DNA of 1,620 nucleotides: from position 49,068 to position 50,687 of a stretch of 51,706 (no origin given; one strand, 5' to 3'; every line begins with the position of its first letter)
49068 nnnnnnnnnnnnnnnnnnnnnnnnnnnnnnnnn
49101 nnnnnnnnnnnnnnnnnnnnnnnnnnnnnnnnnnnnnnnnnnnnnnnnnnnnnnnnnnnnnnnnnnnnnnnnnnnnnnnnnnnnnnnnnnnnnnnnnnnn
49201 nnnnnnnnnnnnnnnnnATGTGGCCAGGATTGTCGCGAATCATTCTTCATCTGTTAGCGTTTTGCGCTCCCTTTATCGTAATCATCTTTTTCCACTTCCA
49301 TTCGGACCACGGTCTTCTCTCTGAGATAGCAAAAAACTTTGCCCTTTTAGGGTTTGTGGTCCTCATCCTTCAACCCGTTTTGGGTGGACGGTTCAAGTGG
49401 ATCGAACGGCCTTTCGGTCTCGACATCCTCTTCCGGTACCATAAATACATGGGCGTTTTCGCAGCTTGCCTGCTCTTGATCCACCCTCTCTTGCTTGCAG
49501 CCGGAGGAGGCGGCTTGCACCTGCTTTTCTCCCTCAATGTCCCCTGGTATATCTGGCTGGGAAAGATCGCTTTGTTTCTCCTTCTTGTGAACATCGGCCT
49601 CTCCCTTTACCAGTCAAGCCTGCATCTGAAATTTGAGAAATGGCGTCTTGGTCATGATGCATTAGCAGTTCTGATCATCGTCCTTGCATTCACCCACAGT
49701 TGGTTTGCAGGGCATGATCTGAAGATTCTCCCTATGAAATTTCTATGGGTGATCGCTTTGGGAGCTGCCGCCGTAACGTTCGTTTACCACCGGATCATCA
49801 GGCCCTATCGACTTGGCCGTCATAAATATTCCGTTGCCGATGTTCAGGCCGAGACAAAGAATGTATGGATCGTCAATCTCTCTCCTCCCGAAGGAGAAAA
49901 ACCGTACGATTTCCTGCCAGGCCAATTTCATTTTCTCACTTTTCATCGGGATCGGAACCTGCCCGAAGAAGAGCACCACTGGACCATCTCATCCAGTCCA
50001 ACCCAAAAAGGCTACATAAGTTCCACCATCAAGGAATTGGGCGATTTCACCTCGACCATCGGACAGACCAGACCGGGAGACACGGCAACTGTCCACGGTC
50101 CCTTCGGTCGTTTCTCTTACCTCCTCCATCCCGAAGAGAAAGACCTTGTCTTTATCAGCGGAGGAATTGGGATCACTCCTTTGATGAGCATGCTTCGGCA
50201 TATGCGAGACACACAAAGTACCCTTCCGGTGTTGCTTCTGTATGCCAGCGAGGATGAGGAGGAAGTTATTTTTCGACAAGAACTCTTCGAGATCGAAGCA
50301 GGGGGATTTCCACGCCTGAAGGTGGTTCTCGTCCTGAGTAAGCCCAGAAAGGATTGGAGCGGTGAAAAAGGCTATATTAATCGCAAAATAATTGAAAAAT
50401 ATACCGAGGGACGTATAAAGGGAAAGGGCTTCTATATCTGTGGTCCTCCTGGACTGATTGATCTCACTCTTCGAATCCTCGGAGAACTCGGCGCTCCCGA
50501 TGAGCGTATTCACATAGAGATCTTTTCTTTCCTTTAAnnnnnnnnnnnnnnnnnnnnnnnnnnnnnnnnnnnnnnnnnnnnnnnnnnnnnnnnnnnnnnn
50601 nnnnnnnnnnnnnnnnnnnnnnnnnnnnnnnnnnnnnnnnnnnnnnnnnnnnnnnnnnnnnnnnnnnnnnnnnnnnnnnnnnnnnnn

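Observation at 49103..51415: NOX-like membrane flavocytochrome, a 31-aa TM peptide and an exported Sec-Tpx in one apparent operon: possible trans-membrane electron supply to a periplasmic selenoperoxidase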

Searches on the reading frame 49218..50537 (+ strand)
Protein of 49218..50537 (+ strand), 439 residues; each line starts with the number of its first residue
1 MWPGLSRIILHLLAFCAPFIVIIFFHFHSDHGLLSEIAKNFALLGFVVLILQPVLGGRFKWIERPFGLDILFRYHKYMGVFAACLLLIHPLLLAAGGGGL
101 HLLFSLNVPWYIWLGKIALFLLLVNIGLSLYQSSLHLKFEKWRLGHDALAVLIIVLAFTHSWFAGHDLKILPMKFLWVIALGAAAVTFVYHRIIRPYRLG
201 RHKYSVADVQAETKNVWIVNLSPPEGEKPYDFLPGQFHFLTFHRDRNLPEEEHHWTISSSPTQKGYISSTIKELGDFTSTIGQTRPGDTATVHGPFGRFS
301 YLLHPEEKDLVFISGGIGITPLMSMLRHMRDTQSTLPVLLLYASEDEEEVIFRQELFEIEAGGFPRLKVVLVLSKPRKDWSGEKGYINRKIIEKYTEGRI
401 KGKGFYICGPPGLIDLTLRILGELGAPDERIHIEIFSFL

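Call 6: search_protein_families(library=pfam, proteins=[window:49218-50534:+], max_evalue=0.01)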
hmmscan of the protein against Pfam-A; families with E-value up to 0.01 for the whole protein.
window:49218-50534:+ (439 aa): 5 families
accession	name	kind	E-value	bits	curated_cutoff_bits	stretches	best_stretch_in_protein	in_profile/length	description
PF00175.26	NAD_binding_1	-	6.9e-20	72.2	22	1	312-415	1-105/109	Oxidoreductase NAD-binding domain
PF01794.25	Ferric_reduct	-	6e-11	42.9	28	1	42-156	2-120/121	Ferric reductase like transmembrane component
PF00970.30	FAD_binding_6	-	1.9e-06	28.6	21.1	1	206-301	4-99/99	Oxidoreductase FAD-binding domain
PF08022.18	FAD_binding_8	-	9.3e-05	22.9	22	1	205-282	5-79/109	FAD-binding domain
PF08030.17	NAD_binding_6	-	0.00035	21.1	22.2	1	309-334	3-28/156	Ferric reductase NAD binding domain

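Call 7: search_protein_families(library=ncbifam, proteins=[window:49218-50534:+], max_evalue=0.01)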
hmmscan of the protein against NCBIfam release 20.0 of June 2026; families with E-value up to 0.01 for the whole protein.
window:49218-50534:+ (439 aa): 25 families
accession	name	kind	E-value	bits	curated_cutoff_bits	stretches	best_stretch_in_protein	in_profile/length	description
NF009805.0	PRK13289.1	equivalog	5.5e-29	101.3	432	1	202-436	155-392/399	NO-inducible flavohemoprotein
NF045803.1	MethMoxFADbindMmoC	equivalog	1.6e-26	92.9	500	1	188-436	93-340/343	aromatic/alkene monooxygenase hydroxylase FAD-binding subunit MmoC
NF058606.1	GlBtMonoRdsGbcB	equivalog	2.3e-26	92.6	500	1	198-436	10-247/362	glycine betaine monooxygenase reductase subunit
TIGR02160.1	PA_CoA_Oxy5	hypoth_equivalog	4.1e-24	85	420.8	1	202-437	2-242/352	1,2-phenylacetyl-CoA epoxidase subunit PaaE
NF007964.0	PRK10684.1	equivalog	2.1e-22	79.5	383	1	202-436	10-237/333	NADH oxidoreductase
NF006220.0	PRK08345.1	subfamily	6.6e-22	78.1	395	1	211-433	22-248/294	cytochrome-c3 hydrogenase subunit gamma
NF040810.1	BenC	equivalog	1.9e-21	76.6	430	1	204-437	107-331/333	benzoate 1,2-dioxygenase electron transfer component BenC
NF008822.0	PRK11872.1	equivalog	1.1e-19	70.6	402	1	201-436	106-335/341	anthranilate 1,2-dioxygenase electron transfer component AntC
TIGR01941.1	nqrF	equivalog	1.4e-19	70.3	295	1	263-436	233-403/405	NADH:ubiquinone reductase (Na(+)-transporting) subunit F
NF040835.1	sulfhyd_HydG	equivalog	1.3e-17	64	650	1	196-433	14-245/292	NADPH-dependent hydrogenase/sulfhydrogenase 1 subunit gamma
NF040830.1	sulfhyd_ShyC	equivalog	1.7e-15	56.9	600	1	216-360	23-161/288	NAD(P)-dependent hydrogenase/sulfhydrogenase 2 subunit gamma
NF005963.0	PRK08051.1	equivalog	3.8e-15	55.8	230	1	205-439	7-233/233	NAD(P)H-flavin reductase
NF052252.1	flav_redu_LuxG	exception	4.6e-13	48.9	340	1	206-436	5-229/232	flavin mononucleotide reductase LuxG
TIGR02911.1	sulfite_red_B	equivalog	4.8e-13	48.8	288.6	1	256-434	48-222/261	anaerobic sulfite reductase subunit AsrB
NF000796.0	PRK00054.1-1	equivalog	2.3e-11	43.4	224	1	228-358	25-139/254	dihydroorotate dehydrogenase electron transfer subunit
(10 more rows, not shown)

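Call 8: find_homologous_proteins(query=window:49218-50534:+)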
Query window:49218-50534:+ (439 aa): 1834 proteins with E <= 0.001 among 8000 candidates; the best 120 are listed.
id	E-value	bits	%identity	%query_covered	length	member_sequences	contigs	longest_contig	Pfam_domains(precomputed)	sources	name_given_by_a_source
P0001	1.9e-265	899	89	100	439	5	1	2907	PF01794.26,PF08022.19,PF00175.27,PF08030.18,PF00970.31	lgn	-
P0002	1.8e-180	619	61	100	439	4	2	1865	PF01794.26,PF08022.19,PF00175.27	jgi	jgi:predicted ferric reductase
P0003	1.0e-177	610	59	100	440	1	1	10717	PF01794.26,PF00175.27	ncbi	-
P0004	2.1e-177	609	58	99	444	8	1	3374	PF01794.26,PF00175.27,PF08030.18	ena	-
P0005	5.4e-176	604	60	100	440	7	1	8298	PF01794.26,PF00175.27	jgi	jgi:predicted ferric reductase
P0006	1.3e-175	603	60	100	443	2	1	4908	PF01794.26,PF00175.27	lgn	-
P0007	1.5e-175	603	60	100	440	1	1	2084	PF01794.26,PF08022.19,PF00175.27,PF08030.18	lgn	-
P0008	1.5e-175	603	58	99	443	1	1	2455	PF01794.26,PF00175.27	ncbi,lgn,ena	-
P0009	4.1e-175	601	58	100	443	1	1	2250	PF01794.26,PF00175.27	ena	-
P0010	1.8e-174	599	60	99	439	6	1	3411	PF01794.26,PF08022.19,PF00175.27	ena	-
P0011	2.0e-174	599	66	89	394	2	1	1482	PF01794.26,PF08022.19,PF00175.27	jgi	-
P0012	3.8e-174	598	61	99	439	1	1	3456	PF01794.26,PF08022.19,PF00175.27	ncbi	-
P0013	1.6e-173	596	60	100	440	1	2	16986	PF01794.26,PF00175.27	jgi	-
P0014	5.0e-173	594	59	100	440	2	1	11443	PF01794.26,PF00175.27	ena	-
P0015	8.5e-173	594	60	99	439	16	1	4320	PF01794.26,PF08022.19,PF00175.27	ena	-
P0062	1.0e-164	567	56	100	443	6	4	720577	PF01794.26,PF00175.27,PF08030.18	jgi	jgi:predicted ferric reductase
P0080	2.1e-162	559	57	100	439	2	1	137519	PF01794.26,PF00175.27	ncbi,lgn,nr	ncbi:MAG: ferredoxin reductase family protein [Deltaproteobacteria bacterium]|nr:ferredoxin reductas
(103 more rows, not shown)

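Call 10: find_encoding_contigs(protein=P0001, flank=4000, max_places=3)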
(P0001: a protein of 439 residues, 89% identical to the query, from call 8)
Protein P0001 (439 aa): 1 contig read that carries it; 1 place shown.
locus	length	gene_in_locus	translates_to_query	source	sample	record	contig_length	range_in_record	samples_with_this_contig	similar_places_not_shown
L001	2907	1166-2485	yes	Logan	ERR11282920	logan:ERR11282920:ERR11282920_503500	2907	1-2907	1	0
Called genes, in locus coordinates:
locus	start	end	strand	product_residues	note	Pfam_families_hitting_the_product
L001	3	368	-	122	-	?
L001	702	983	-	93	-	-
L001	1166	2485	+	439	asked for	PF01794:Ferric_reduct, PF08030:NAD_binding_6 (faint), PF08022:FAD_binding_8 (faint), PF00970:FAD_binding_6 (weak), PF00175:NAD_binding_1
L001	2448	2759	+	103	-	-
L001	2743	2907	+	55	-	?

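Call 11: find_encoding_contigs(protein=P0062, flank=5000, max_places=3)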
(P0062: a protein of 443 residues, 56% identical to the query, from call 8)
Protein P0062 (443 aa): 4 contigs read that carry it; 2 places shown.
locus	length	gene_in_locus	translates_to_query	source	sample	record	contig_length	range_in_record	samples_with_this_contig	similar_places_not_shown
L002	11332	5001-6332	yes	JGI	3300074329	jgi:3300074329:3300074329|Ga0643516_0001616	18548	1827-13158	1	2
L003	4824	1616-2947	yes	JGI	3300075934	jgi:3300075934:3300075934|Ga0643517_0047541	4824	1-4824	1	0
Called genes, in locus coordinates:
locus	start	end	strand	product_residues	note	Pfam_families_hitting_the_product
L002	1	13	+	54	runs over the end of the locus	-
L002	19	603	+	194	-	PF02613:Nitrate_red_del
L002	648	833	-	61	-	-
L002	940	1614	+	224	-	PF02665:Nitrate_red_gam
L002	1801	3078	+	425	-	PF00083:Sugar_tr (faint), PF07690:MFS_1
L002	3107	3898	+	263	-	PF00037:Fer4 (faint), PF12837:Fer4_6 (faint), PF12838:Fer4_7 (faint), PF13237:Fer4_10 (faint), PF13187:Fer4_9 (weak), PF14512:TM1586_NiRdase (faint), PF00881:Nitroreductase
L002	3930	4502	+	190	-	PF02525:Flavodoxin_2, PF03358:FMN_red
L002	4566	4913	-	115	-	PF01037:AsnC_trans_reg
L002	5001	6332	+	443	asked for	PF01794:Ferric_reduct, PF00175:NAD_binding_1, PF08030:NAD_binding_6 (faint)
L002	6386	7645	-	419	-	PF07995:GSDH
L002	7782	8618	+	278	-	PF00005:ABC_tran, PF13304:AAA_21 (weak)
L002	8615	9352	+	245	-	PF01061:ABC2_membrane, PF12698:ABC2_membrane_3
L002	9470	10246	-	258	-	PF00977:His_biosynth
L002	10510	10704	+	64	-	-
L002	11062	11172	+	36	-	-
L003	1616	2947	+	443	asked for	PF01794:Ferric_reduct, PF00175:NAD_binding_1, PF08030:NAD_binding_6 (faint)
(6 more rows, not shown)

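Call 12: find_encoding_contigs(protein=P0080, flank=5000, max_places=3)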
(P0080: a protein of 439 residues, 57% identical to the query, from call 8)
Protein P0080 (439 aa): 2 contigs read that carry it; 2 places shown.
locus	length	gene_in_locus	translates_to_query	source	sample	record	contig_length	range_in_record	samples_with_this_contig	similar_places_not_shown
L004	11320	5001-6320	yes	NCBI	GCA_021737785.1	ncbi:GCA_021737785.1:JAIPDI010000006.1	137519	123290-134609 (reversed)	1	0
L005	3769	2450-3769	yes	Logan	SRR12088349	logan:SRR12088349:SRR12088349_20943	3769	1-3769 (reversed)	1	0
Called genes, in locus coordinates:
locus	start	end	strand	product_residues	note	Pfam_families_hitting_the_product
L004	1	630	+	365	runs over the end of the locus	PF05239:PRC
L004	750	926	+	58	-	-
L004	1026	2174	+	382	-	PF01625:PMSR, PF01641:SelR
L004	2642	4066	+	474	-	-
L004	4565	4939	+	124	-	-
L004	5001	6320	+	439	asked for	PF01794:Ferric_reduct, PF00175:NAD_binding_1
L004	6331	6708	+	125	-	PF13442:Cytochrome_CBB3, PF00034:Cytochrom_C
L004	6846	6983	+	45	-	-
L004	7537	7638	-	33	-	-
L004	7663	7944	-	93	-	PF00581:Rhodanese (weak)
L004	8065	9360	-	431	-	PF13520:AA_permease_2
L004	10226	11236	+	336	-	PF04055:Radical_SAM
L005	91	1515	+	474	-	-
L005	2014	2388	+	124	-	-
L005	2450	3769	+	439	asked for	PF01794:Ferric_reduct, PF00175:NAD_binding_1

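Call 14: find_related_loci(query=A1, collection=genome_contigs, flank=6000)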
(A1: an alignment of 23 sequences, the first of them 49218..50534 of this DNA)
Query A1 (439 aa) in genome_contigs; peptide patterns used: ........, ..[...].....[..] (x = any residue, [..] = any of these).
600 stretches matched a pattern (row limit reached: there are more); 495 encode a relative of the query (tblastn E <= 1e-3); the best 80 are kept; 80 distinct loci.
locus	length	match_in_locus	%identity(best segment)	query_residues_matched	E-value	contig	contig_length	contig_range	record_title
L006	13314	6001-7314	58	1-439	3e-163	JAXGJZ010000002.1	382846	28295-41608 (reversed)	MAG: Desulfobacterales bacterium isolate AnMBR.bin174 bin174_2, whole genome shotgun sequence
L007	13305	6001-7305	54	4-439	5e-153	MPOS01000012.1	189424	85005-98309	MAG: Deltaproteobacteria bacterium Phox-21 k99_19764, whole genome shotgun sequence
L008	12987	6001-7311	53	1-438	1e-151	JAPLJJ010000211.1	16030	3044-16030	MAG: Deltaproteobacteria bacterium isolate LacPavin_0419_WC90_MAG_47_15 LacPavin_0419_WC90_scaffold_196907, whole genome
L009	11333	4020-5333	56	1-439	6e-146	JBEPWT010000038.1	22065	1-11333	MAG: Desulfopila sp. isolate 01_S196.semibin_refined.071 NODE_406_length_22065_cov_3.326785:0-22065, whole genome shotgu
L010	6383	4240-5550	57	1-439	2e-144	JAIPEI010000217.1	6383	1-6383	MAG: Deltaproteobacteria bacterium isolate Tobar14m-G17 Tobar14m-C7417, whole genome shotgun sequence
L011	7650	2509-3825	49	2-437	1e-143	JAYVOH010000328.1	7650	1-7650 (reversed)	MAG: Verrucomicrobiota bacterium isolate GL68_DN_metabinner_6 GL68_DN_metabinner_6_327, whole genome shotgun sequence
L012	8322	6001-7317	50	1-439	2e-142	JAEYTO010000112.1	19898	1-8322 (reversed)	MAG: Proteobacteria bacterium isolate OH_CBlB_133 k127_2705016, whole genome shotgun sequence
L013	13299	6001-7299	48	4-436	4e-141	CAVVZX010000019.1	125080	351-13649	MAG: uncultured delta proteobacterium isolate MFD01872.bin.2.162 genome assembly, contig: contig_127687, whole genome sh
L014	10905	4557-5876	51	1-439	1e-140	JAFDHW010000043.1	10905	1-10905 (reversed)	MAG: Deltaproteobacteria bacterium isolate Meg22_1214_Bin_335 Meg22_1214_Bin_335_scaffold_22837, whole genome shotgun se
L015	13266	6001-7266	49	17-438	3e-140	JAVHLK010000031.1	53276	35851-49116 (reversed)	MAG: Desulfomonilaceae bacterium isolate Ess09-10 NODE_31_length_53276_cov_9.212078, whole genome shotgun sequence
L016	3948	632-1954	47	3-437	3e-141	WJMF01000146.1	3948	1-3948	MAG: candidate division KSB1 bacterium isolate Bin_298 k141_1724523, whole genome shotgun sequence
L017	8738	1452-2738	51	10-438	5e-136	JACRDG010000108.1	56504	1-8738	MAG: Desulfomonile tiedjei isolate NC_groundwater_1666_Pr3_B-0.1um_58_14 SR-2_scaffold_141_3566427, whole genome shotgun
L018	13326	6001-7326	52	1-439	4e-136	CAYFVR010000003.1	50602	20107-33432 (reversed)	MAG TPA_asm: uncultured Desulfobacterales bacterium isolate ERP107533_co1_151 genome assembly, contig: NODE_209_length_5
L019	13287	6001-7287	51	10-438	2e-133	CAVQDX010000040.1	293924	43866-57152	MAG: uncultured delta proteobacterium isolate MFD01872.bin.2.71 genome assembly, contig: contig_29446, whole genome shot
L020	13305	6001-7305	51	4-439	6e-131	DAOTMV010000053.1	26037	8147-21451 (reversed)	MAG TPA_asm: Anaerohalosphaeraceae bacterium isolate AMR_MDS_2912 NODE_1953_length_26037_cov_14.582827, whole genome sho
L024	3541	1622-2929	48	2-438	3e-128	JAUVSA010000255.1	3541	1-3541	MAG: Bacillota bacterium isolate CSMAG_728 CSMAG_728_k127_6076924_length_3541_cov_9.0000, whole genome shotgun sequence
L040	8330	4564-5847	32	8-438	7e-67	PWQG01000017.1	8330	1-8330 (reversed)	MAG: Gammaproteobacteria bacterium isolate CSSed10_474R1 CS-Sed10-C24819, whole genome shotgun sequence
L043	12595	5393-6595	32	36-439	9e-66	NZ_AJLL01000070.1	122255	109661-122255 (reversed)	Fischerella thermalis PCC 7521 contig00071, whole genome shotgun sequence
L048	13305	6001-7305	33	4-439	3e-63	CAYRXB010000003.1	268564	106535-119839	MAG TPA_asm: uncultured Anaerolinea sp. isolate SRP278314_co1_254 genome assembly, contig: NODE_17_length_268564_cov_18.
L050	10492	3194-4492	30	4-439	8e-62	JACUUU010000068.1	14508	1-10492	MAG: Anaerolineales bacterium isolate Kmv39 NODE_2074_length_14508_cov_6.389677, whole genome shotgun sequence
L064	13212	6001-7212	31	32-439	2e-50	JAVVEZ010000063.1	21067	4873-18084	MAG: Pseudomonadales bacterium isolate TamC13-34 NODE_2119_length_21067_cov_6.556111, whole genome shotgun sequence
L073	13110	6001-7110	30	65-439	1e-37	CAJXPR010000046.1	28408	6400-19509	MAG TPA_asm: uncultured Gammaproteobacteria bacterium isolate SRR3933379_bin.1_MetaBAT_v2.12.1_MAG genome assembly, cont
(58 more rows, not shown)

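Call 16: find_related_loci(query=window:49218-50534:+, collection=metagenome_contigs, flank=5000)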
Query window:49218-50534:+ (439 aa) in metagenome_contigs; peptide patterns used: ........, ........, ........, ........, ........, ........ (x = any residue, [..] = any of these).
226 stretches matched a pattern; 43 encode a relative of the query (tblastn E <= 1e-3); 43 distinct loci.
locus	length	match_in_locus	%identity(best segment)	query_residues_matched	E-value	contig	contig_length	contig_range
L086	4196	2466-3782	58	4-439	0e+0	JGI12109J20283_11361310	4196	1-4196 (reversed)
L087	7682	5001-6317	59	5-439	3e-174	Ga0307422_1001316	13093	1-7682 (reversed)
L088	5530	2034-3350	60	1-439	3e-175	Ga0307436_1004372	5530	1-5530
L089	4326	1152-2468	59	1-439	6e-177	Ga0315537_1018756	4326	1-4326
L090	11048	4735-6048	59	1-439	7e-171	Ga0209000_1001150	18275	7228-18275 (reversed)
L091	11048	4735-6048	59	1-439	7e-171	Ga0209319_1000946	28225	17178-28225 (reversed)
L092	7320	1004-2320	60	5-439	2e-170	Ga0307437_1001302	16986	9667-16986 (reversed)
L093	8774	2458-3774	60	5-439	2e-170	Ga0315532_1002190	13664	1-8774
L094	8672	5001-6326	57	1-439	3e-170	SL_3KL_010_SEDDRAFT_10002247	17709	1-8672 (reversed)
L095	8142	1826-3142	60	1-439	9e-168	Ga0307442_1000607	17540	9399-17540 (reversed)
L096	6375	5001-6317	60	1-439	3e-168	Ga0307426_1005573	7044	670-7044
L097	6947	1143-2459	60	1-439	2e-168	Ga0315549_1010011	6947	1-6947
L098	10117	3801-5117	60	1-439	9e-168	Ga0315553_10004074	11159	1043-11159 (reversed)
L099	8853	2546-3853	56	1-439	7e-167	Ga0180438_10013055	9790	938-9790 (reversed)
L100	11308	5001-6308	56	1-439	3e-165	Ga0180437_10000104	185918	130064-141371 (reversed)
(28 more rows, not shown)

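Call 35: search_solved_structures(query=A1, max_evalue=0.001)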
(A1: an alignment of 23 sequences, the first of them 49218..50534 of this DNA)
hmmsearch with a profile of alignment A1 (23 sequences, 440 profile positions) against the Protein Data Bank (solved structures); distinct sequences matched with E-value up to 0.001: 128 (the best 60 are shown).
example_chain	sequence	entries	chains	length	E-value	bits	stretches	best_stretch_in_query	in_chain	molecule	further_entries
2eix_A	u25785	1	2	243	3e-24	88.9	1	256-427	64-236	NADH-cytochrome b5 reductase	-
9nez_C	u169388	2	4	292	1.2e-23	86.9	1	202-430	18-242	Sulfhydrogenase 1 subunit gamma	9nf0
7qty_A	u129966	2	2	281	1.7e-22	83.1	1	278-434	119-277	Na(+)-translocating NADH-quinone reductase subunit F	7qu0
7rom_A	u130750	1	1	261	2.3e-22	82.7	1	274-427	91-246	NADH-cytochrome b5 reductase 1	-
7qu3_A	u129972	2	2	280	2.6e-22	82.5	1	275-434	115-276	Na(+)-translocating NADH-quinone reductase subunit F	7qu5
6mv1_A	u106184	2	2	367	7.4e-22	81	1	271-432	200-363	Cytochrome b5 reductase 4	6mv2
2r6h_A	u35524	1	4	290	8.5e-20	74.2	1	279-433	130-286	NADH:ubiquinone oxidoreductase, Na translocating, F subunit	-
4u9u_A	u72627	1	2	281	9e-20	74.1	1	275-434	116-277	Na(+)-translocating NADH-quinone reductase subunit F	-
8ad4_A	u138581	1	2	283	9.1e-20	74.1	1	275-434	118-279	Na(+)-translocating NADH-quinone reductase subunit F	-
4uaj_A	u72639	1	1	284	9.2e-20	74.1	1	275-434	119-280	Na(+)-translocating NADH-quinone reductase subunit F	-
7xk3_F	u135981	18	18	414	1.3e-19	73.6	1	275-434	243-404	Na(+)-translocating NADH-quinone reductase subunit F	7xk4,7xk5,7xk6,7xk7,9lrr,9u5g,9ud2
8a1t_F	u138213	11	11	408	1.3e-19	73.6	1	275-434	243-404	Na(+)-translocating NADH-quinone reductase subunit F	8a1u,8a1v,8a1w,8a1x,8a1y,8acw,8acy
8ad3_A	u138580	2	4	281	1.6e-19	73.3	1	275-431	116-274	Na(+)-translocating NADH-quinone reductase subunit F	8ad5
1cqx_A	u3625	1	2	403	4.6e-19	71.8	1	203-436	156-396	FLAVOHEMOPROTEIN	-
3ozu_A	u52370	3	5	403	4.6e-19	71.8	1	203-436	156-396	Flavohemoprotein | Flavohemoglobin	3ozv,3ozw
8qt6_A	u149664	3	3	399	4.8e-18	68.5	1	45-425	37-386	FAD-binding FR-type domain-containing protein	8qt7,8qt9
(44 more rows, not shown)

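Call 42: search_protein_families(library=pfam, alignment_id=A4, max_evalue=0.0001)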
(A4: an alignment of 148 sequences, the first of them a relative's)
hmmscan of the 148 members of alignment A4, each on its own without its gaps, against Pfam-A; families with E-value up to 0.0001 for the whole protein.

A. member 1, L001:2448-2756:+ (103 aa): 0 families

B. families by the number of members that match (of 148 scanned): 161 families (the first 25 are shown)
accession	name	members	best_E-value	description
PF01209.24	Ubie_methyltran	2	1.8e-63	ubiE/COQ5 methyltransferase family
PF07993.18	NAD_binding_4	2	1.1e-41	Male sterility protein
PF00128.31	Alpha-amylase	2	2.1e-40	Alpha amylase, catalytic domain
PF05193.26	Peptidase_M16_C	2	1.4e-37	Peptidase M16 inactive domain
PF00005.33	ABC_tran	2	3.1e-33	ABC transporter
PF01370.27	Epimerase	2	1.9e-23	NAD dependent epimerase/dehydratase family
PF13649.12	Methyltransf_25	2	4.2e-16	Methyltransferase domain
PF00675.25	Peptidase_M16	2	6.9e-16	Insulinase (Peptidase family M16)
PF13847.12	Methyltransf_31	2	1.7e-15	Methyltransferase domain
PF08241.18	Methyltransf_11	2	3.3e-14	Methyltransferase domain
PF08659.16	KR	2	1.9e-13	KR domain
PF16363.11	GDP_Man_Dehyd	2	4e-13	GDP-mannose 4,6 dehydratase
PF13304.12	AAA_21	2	7.9e-13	AAA domain, putative AbiEii toxin, Type IV TA system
PF00034.26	Cytochrom_C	2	3.1e-12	Cytochrome c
PF13442.11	Cytochrome_CBB3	2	9.4e-12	Cytochrome C oxidase, cbb3-type, subunit III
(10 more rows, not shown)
